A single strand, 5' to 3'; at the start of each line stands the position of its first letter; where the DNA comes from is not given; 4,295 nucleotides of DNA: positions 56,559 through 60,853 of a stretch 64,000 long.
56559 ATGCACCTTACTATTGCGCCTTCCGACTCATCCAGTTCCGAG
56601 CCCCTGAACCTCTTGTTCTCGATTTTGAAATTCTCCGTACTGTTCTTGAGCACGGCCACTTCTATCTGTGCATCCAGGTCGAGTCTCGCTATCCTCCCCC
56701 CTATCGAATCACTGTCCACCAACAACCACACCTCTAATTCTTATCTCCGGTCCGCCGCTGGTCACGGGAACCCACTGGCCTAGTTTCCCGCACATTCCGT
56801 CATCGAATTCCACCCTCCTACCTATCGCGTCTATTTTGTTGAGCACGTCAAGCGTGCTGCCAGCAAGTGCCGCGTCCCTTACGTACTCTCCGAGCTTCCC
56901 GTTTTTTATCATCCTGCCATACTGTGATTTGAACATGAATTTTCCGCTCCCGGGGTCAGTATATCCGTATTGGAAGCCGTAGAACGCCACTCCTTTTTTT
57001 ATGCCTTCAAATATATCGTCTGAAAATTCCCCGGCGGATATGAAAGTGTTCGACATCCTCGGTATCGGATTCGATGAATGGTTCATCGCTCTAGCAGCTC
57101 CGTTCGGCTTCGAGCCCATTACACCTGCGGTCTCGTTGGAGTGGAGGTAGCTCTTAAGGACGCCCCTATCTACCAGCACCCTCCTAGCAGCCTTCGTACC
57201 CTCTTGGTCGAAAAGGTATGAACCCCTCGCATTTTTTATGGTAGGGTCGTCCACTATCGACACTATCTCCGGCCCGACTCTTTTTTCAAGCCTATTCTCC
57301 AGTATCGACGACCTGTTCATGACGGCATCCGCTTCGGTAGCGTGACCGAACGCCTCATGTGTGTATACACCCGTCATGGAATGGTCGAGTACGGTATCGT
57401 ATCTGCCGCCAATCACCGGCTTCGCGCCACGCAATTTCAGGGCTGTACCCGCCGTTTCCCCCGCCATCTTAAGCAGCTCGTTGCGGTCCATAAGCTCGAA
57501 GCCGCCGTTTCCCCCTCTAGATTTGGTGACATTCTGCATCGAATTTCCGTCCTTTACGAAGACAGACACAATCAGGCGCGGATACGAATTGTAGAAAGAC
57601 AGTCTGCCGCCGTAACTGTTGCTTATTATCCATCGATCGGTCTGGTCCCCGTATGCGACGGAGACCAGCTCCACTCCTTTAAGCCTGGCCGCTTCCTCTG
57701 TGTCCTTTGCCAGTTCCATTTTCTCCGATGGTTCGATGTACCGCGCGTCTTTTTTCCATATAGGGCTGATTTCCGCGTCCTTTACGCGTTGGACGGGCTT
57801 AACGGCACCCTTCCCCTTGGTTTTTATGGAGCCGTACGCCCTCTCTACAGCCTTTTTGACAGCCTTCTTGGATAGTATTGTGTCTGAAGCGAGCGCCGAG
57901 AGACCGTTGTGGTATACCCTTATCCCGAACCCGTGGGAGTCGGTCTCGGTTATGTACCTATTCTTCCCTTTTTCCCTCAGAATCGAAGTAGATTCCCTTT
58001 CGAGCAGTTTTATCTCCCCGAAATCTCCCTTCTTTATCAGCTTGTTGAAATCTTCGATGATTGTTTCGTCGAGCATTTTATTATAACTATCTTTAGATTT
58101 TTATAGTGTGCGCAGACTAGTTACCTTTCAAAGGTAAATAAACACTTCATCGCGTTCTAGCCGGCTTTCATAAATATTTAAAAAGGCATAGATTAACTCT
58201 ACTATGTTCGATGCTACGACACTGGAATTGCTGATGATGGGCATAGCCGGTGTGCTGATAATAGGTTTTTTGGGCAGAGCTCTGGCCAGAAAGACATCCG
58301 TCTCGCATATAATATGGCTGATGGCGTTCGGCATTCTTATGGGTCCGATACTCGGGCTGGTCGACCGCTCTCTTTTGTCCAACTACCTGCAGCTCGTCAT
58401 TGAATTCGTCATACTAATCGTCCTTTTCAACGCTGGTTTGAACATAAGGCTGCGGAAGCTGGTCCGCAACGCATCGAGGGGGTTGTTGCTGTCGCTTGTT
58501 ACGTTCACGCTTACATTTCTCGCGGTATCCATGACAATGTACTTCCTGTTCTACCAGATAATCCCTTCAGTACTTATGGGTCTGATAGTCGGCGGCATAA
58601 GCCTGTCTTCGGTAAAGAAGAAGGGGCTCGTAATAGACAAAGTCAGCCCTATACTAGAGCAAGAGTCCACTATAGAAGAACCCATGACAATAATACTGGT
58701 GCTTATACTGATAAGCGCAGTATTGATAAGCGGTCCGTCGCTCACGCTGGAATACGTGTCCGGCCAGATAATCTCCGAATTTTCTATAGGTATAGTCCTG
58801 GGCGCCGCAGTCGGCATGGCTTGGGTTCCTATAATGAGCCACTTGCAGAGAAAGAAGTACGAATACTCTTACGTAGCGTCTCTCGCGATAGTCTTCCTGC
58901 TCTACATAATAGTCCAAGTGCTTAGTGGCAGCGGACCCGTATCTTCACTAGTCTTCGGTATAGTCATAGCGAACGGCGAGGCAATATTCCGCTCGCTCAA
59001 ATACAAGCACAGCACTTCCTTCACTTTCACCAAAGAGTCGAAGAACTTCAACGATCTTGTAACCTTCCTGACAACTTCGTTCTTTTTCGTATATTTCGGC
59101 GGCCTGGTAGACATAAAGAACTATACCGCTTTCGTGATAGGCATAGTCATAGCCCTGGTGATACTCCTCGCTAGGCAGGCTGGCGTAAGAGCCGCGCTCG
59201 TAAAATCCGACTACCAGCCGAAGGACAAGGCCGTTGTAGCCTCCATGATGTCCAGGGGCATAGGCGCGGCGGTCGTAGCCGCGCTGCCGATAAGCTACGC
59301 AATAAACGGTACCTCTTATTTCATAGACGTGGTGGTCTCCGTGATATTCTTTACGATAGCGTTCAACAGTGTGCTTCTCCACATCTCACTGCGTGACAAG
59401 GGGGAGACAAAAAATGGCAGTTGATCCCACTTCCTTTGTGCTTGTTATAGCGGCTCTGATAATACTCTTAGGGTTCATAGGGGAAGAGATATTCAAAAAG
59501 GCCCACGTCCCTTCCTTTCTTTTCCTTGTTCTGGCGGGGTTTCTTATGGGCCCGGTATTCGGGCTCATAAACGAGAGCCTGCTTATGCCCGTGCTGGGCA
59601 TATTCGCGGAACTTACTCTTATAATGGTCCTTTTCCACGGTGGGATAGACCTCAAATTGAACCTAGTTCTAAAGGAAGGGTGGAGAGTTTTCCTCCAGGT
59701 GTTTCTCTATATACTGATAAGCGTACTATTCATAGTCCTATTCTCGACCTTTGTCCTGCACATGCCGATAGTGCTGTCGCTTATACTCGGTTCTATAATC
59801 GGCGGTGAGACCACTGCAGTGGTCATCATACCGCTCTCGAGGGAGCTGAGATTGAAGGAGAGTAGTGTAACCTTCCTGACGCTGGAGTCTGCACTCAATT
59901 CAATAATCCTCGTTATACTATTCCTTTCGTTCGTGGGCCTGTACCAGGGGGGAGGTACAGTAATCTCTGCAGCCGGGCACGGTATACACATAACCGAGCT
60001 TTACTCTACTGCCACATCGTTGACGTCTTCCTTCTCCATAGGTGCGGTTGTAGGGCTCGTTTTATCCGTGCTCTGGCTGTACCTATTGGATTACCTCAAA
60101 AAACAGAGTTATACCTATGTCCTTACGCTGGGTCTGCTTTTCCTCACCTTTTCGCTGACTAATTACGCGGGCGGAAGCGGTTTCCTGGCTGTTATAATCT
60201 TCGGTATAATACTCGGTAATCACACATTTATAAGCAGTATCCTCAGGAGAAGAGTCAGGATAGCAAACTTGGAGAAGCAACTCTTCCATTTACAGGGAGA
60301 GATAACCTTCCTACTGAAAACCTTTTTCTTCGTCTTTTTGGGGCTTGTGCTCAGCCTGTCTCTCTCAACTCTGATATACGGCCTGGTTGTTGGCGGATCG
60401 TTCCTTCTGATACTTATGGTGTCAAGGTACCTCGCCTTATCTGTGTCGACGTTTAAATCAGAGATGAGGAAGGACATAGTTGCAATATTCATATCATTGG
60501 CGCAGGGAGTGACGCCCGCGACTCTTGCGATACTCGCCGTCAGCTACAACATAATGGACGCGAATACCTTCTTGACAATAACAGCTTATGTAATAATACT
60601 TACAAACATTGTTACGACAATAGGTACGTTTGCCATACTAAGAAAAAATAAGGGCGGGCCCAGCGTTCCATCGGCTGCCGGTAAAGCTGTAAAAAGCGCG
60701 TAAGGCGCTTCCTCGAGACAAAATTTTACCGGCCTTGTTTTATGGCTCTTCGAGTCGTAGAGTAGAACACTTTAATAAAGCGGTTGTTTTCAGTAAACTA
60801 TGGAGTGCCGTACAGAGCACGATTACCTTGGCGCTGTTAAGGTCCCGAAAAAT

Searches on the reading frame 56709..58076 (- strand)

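Call 92: search_protein_families(library=pfam, proteins=[window:56709-58076:-], max_evalue=0.001)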
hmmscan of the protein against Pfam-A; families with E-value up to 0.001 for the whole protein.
window:56709-58076:- (455 aa): 3 families
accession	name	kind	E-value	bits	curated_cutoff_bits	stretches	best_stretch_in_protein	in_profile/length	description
PF19289.4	PmbA_TldD_3rd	-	1.2e-58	198.3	22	1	224-454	2-220/220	PmbA/TldA metallopeptidase C-terminal domain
PF19290.4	PmbA_TldD_2nd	-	1.3e-10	42.1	20.9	1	112-209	4-105/109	PmbA/TldA metallopeptidase central domain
PF01523.21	PmbA_TldD_1st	-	3.5e-07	30.7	20.9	1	21-81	2-62/65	PmbA/TldA metallopeptidase domain 1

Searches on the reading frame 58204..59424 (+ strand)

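Call 36: search_protein_families(library=pfam, proteins=[window:58204-59424:+], max_evalue=0.01)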
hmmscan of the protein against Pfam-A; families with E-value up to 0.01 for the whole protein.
window:58204-59424:+ (406 aa): 1 family
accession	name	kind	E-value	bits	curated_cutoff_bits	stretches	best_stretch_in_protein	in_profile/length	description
PF00999.27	Na_H_Exchanger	-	3.8e-31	108.7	26.2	1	21-393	4-370/375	Sodium/hydrogen exchanger, transmembrane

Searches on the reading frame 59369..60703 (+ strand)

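Call 36: search_protein_families(library=pfam, proteins=[window:59369-60703:+], max_evalue=0.01)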
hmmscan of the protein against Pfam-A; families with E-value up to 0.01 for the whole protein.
window:59369-60703:+ (444 aa): 1 family
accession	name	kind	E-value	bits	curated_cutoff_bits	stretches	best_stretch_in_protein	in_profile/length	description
PF00999.27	Na_H_Exchanger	-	2.6e-28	99.4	26.2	1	31-426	3-375/375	Sodium/hydrogen exchanger, transmembrane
